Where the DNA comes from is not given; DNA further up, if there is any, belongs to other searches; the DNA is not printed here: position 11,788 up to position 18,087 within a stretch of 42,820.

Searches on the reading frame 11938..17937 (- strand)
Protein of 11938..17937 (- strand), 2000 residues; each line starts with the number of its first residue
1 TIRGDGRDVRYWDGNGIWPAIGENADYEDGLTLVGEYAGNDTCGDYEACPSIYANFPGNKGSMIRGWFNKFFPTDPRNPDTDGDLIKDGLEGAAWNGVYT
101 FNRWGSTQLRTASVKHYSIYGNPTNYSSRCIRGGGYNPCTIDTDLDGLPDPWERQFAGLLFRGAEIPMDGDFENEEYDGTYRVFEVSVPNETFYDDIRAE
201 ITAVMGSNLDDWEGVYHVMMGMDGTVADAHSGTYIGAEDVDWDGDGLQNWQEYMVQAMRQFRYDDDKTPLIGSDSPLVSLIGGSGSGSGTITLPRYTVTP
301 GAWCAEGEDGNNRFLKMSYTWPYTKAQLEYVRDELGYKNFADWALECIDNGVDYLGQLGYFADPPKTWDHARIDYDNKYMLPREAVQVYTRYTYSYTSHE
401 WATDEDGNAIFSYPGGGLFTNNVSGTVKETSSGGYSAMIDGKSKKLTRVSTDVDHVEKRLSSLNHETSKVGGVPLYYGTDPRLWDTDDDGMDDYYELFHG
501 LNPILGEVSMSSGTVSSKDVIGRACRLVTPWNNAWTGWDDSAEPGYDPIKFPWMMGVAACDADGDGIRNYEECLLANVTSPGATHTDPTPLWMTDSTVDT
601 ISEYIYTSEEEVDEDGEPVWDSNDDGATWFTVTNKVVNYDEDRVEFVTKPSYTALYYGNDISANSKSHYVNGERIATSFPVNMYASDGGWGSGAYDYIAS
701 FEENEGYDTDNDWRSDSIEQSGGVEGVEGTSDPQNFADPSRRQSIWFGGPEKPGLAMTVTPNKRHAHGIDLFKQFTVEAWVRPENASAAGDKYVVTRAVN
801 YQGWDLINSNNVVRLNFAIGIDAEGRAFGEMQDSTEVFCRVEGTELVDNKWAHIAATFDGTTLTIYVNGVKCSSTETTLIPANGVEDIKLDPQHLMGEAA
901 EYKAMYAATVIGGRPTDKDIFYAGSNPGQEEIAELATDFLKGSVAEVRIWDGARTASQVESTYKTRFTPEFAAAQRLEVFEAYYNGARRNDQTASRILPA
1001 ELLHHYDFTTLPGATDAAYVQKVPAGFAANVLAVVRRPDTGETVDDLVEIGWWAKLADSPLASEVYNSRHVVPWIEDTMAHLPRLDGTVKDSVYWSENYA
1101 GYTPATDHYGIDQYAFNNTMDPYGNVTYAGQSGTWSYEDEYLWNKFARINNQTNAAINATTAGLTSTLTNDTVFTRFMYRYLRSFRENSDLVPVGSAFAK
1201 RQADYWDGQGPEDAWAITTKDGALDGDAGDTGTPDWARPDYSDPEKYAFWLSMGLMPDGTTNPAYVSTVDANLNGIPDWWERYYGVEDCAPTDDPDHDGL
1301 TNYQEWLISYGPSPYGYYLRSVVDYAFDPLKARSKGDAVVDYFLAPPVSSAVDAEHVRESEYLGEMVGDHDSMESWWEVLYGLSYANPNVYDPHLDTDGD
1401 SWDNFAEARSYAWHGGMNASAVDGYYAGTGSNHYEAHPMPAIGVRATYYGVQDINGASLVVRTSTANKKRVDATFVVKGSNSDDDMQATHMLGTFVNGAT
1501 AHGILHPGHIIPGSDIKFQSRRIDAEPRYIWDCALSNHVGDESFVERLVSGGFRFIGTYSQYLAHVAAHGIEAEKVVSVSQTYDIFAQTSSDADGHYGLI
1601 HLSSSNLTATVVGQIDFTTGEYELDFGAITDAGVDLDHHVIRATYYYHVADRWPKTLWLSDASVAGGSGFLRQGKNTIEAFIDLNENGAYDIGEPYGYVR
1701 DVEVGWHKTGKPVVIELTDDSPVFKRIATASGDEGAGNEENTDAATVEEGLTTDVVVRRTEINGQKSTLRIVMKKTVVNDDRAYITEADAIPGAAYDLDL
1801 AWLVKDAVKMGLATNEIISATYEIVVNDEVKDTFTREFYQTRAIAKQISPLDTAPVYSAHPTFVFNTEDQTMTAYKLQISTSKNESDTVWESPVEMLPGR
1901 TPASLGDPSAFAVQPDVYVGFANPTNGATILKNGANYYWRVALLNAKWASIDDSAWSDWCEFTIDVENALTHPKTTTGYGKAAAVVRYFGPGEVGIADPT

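Call 4: search_protein_families(library=pfam, proteins=[window:11938-17937:-], max_evalue=0.01)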
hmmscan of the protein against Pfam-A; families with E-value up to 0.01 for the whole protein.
window:11938-17937:- (2000 aa): 1 family
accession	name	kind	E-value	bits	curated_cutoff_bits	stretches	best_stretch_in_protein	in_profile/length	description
PF13385.13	Laminin_G_3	-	1.1e-18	68.2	27.6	1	772-878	16-108/151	Concanavalin A-like lectin/glucanases superfamily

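Call 30: search_protein_families(library=ncbifam, proteins=[window:11938-17937:-], max_evalue=0.01)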
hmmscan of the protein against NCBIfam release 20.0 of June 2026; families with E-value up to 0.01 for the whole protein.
window:11938-17937:- (2000 aa): 1 family
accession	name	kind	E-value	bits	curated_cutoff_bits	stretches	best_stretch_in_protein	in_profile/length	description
NF033765.2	gliding_CglD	equivalog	0.0025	15.7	400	1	74-158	141-223/1124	adventurous gliding motility lipoprotein CglD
